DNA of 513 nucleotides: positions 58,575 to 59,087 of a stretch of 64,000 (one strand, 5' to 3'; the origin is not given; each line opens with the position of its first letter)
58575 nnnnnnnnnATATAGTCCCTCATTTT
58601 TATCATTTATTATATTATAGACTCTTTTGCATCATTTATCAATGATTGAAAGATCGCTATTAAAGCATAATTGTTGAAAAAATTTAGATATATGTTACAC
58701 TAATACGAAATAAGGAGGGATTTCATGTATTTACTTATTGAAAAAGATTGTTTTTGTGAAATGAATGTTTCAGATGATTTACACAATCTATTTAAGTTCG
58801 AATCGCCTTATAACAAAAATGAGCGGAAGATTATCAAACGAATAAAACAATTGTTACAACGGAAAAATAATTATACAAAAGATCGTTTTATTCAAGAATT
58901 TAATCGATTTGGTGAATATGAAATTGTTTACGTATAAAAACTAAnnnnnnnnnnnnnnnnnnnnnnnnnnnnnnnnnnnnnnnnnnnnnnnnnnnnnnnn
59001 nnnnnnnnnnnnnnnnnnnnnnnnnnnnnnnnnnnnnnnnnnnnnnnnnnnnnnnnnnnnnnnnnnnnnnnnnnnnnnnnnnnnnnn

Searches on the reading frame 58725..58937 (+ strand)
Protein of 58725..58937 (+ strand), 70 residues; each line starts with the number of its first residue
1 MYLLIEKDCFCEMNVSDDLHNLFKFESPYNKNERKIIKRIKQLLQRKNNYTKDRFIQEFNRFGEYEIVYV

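Call 3: search_protein_families(library=pfam, proteins=[window:58725-58937:+], max_evalue=0.01)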
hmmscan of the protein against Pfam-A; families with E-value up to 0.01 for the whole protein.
window:58725-58937:+ (70 aa): 0 families

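Call 4: search_protein_families(library=ncbifam, proteins=[window:58725-58937:+], max_evalue=0.01)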
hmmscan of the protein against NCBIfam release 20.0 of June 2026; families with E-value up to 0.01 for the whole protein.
window:58725-58937:+ (70 aa): 0 families

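Call 11: find_homologous_proteins(query=window:58725-58937:+, max_evalue=0.01)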
Query window:58725-58937:+ (70 aa): 1 proteins with E <= 0.01 among 1 candidates.
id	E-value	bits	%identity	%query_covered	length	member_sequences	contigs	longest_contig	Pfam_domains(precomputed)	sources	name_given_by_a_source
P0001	2.0e-39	150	100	100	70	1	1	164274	-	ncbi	-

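Call 12: find_encoding_contigs(protein=P0001, flank=10000, max_places=4)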
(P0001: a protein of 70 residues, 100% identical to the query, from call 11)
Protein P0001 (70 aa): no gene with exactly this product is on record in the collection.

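Call 23: predict_structure(protein=window:58725-58937:+)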
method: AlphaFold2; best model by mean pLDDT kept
length: 70 residues; sequences in the alignment: 1
mean_pLDDT: 57.8   pTM: 0.38
mean pLDDT of the five models: 57.8, 57.0, 56.7, 54.9, 54.6
residues with pLDDT >= 90: 0; 70-90: 6; 50-70: 46; < 50: 18
segments of 3 or more residues with pLDDT < 50: 6-8, 11-17, 19-21, 68-70
pLDDT, mean of each block of 10 residues (from residue 1): 49 48 56 70 60 65 55
secondary structure, 60 per line:
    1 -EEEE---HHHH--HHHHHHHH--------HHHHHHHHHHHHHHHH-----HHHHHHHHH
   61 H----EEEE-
elements in order: E2-5 H9-12 H15-22 H31-46 H52-61 E66-69

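Call 26: search_protein_representatives(protein=window:58725-58937:+)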
Query: 70 residues. Proteins with E-value up to 0.001 (for the whole library): 6; up to 1e-10: 1; up to 1e-30: 1. The best 6 are listed.
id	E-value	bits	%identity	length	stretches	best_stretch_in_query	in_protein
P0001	6.4e-40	150.0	100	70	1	1-70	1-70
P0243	1.3e-10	57.4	37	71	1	1-68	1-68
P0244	2.0e-07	47.3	39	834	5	19-68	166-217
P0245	6.8e-07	45.7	38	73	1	1-68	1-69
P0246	4.4e-06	43.1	37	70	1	1-68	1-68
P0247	2.0e-04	37.9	48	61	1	1-40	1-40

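Call 29: find_encoding_contigs(protein=P0243, flank=5000, max_places=4)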
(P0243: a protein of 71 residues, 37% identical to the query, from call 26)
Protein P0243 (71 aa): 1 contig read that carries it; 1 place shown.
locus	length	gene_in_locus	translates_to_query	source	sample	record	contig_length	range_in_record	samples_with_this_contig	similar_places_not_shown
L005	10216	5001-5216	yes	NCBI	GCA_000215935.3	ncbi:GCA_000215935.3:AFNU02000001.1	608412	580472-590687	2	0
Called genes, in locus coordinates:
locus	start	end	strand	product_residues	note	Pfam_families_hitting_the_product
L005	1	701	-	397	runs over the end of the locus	PF25198:Spore_GerAC_N, PF05504:Spore_GerAC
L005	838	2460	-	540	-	PF03323:GerA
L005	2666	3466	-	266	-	PF12746:GNAT_acetyltran, PF00583:Acetyltransf_1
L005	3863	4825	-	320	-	PF01625:PMSR, PF01641:SelR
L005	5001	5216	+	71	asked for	-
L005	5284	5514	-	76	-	-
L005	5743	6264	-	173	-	PF00080:Sod_Cu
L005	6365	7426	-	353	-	-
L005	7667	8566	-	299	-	PF01734:Patatin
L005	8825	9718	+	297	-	PF00106:adh_short, PF08659:KR, PF13561:adh_short_C2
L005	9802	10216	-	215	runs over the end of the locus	-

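Call 30: find_encoding_contigs(protein=P0245, flank=5000, max_places=4)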
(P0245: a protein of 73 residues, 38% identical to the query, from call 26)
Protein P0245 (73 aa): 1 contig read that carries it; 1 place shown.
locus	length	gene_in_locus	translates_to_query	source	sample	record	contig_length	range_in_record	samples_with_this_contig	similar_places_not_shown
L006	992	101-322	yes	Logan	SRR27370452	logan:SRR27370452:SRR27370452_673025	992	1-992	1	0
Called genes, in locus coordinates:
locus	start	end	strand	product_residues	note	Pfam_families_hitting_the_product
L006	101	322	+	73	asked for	-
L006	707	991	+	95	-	?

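Call 31: find_encoding_contigs(protein=P0246, flank=5000, max_places=4)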
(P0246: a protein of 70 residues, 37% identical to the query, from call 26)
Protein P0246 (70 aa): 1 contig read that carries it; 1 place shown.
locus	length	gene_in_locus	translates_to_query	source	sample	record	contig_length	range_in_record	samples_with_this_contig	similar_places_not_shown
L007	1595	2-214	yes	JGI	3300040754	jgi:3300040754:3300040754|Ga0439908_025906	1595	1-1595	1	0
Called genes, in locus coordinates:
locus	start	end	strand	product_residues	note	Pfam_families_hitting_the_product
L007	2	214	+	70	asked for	?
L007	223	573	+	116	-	PF22277:EncFtn-like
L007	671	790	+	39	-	PF04454:Linocin_M18 (weak)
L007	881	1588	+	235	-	PF04454:Linocin_M18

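Call 40: find_related_loci(query=A3, collection=metagenome_contigs, flank=4000)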
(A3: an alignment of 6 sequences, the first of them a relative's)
Query A3 (70 aa) in metagenome_contigs; peptide patterns used: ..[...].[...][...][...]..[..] (x = any residue, [..] = any of these).
170 stretches matched a pattern, but none encodes a relative of the query by tblastn (E <= 1e-3).

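Call 45: find_encoding_contigs(protein=P0002, flank=2000, max_places=2)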
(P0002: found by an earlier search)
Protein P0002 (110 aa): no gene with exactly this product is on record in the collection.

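Call 51: predict_structure(alignment_id=A2)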
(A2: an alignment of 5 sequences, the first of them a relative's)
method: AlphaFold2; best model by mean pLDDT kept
length: 70 residues; sequences in the alignment: 5
mean_pLDDT: 69.7   pTM: 0.59
mean pLDDT of the five models: 69.7, 68.8, 67.8, 65.7, 65.0
residues with pLDDT >= 90: 0; 70-90: 46; 50-70: 10; < 50: 14
segments of 3 or more residues with pLDDT < 50: 9-22
pLDDT, mean of each block of 10 residues (from residue 1): 67 37 66 82 75 83 79
secondary structure, 60 per line:
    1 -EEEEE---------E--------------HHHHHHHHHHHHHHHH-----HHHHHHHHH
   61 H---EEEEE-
elements in order: E2-6 H31-46 H52-61 E65-69

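Call 54: fold_search(model_id=the predicted structure, library=pdb)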
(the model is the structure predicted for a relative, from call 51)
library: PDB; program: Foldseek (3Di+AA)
matches with E <= 10: 6; with E <= 0.001: 0
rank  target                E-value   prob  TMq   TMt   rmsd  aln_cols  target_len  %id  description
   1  1ixr_B                7.1e+00  0.04  0.37  0.15  12.8        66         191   12  RuvA-RuvB complex (released 2002-11-06)
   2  7m13_A                7.1e+00  0.04  0.25  0.07   3.6        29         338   21  Crystal structure of CJ1428, a GDP-D-GLYCERO-L-GLUCO-HEPTOSE SYNTHASE from campylobacter jejuni in the presence of NAD (released 2021-03-24)
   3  3te9_B                8.1e+00  0.11  0.40  0.10   2.8        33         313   12  1.8 Angstrom Resolution Crystal Structure of K135M Mutant of Transaldolase B (TalA) from Francisella tularensis in Com (released 2011-08-24)
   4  3eub_C                8.7e+00  0.06  0.34  0.04   3.7        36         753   11  Crystal Structure of Desulfo-Xanthine Oxidase with Xanthine (released 2009-01-27)
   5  8glv_AL               9.4e+00  0.06  0.36  0.29   3.7        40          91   18  96-nm repeat unit of doublet microtubules from Chlamydomonas reinhardtii flagella (released 2023-05-31)
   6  3amz_A                9.4e+00  0.05  0.34  0.02   3.7        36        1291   11  Bovine Xanthine Oxidoreductase urate bound form (released 2010-12-01)

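Call 57: find_encoding_contigs(protein=P0247, flank=5000, max_places=4)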
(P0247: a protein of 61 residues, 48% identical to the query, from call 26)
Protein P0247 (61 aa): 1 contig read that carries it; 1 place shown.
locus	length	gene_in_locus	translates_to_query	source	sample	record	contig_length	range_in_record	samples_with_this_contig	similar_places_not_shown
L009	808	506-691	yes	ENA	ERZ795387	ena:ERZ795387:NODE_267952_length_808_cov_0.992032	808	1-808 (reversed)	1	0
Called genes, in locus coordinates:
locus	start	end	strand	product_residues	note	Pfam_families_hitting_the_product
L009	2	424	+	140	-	?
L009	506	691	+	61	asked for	-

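Call 59: search_protein_families(library=pfam, proteins=[L009:2-424:+, L006:707-991:+, L005:6365-7426:-, P0244], max_evalue=0.01)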
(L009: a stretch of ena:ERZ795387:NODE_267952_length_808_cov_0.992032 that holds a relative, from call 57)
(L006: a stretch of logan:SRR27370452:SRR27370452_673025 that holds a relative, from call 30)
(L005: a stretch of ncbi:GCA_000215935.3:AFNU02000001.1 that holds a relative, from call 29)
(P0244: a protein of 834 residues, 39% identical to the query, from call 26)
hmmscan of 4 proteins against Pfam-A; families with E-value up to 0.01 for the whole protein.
L009:2-424:+ (140 aa): 1 family
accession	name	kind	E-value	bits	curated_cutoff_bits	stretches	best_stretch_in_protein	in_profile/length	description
PF09983.15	JetD_C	-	5.5e-28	98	22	1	2-138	38-170/179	Wadjet protein JetD, C-terminal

L006:707-991:+ (95 aa): 2 families
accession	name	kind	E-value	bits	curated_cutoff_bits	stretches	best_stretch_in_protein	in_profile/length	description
PF13304.12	AAA_21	-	0.00029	21.4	27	1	47-82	3-30/304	AAA domain, putative AbiEii toxin, Type IV TA system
PF00843.22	Arena_nucleocap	-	0.0014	18.1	27.2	1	37-81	132-177/334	Arenavirus nucleocapsid N-terminal domain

L005:6365-7426:- (353 aa): 0 families

P0244 (834 aa): 7 families
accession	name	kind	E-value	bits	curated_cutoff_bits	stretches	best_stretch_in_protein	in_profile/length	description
PF18743.7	AHJR-like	-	0.00011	22.2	26.1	0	261-284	63-86/123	REase_AHJR-like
PF03566.19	Peptidase_A21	-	0.0003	19.7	25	0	402-438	183-217/653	Peptidase family A21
PF10614.14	CsgF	-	0.00073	20.1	25.8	0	183-219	82-118/132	Type VIII secretion system (T8SS), CsgF protein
PF25251.1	DUF7853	-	0.002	19.1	27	0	300-326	54-80/81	Family of unknown function (DUF7853)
PF12654.12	DUF3786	-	0.003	17.5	27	0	289-314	71-96/176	Domain of unknown function (DUF3786)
PF14116.11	YyzF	-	0.0046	17.4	27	0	474-499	9-34/48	YyzF-like protein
PF12464.13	Mac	-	0.0096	16.6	22.1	0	354-394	9-49/53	Maltose acetyltransferase hexapeptide capping motif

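Call 66: search_protein_families(library=phrogs, proteins=[window:58725-58937:+], max_evalue=0.01)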
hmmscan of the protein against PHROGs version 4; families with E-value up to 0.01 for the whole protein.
window:58725-58937:+ (70 aa): 0 families

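Call 67: search_protein_families(library=padloc, proteins=[window:58725-58937:+, P0243, P0245], max_evalue=0.01)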
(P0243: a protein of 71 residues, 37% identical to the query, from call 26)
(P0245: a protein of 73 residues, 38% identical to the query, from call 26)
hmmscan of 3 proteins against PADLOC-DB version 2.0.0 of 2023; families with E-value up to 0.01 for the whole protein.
window:58725-58937:+ (70 aa): 0 families

P0243 (71 aa): 0 families

P0245 (73 aa): 0 families
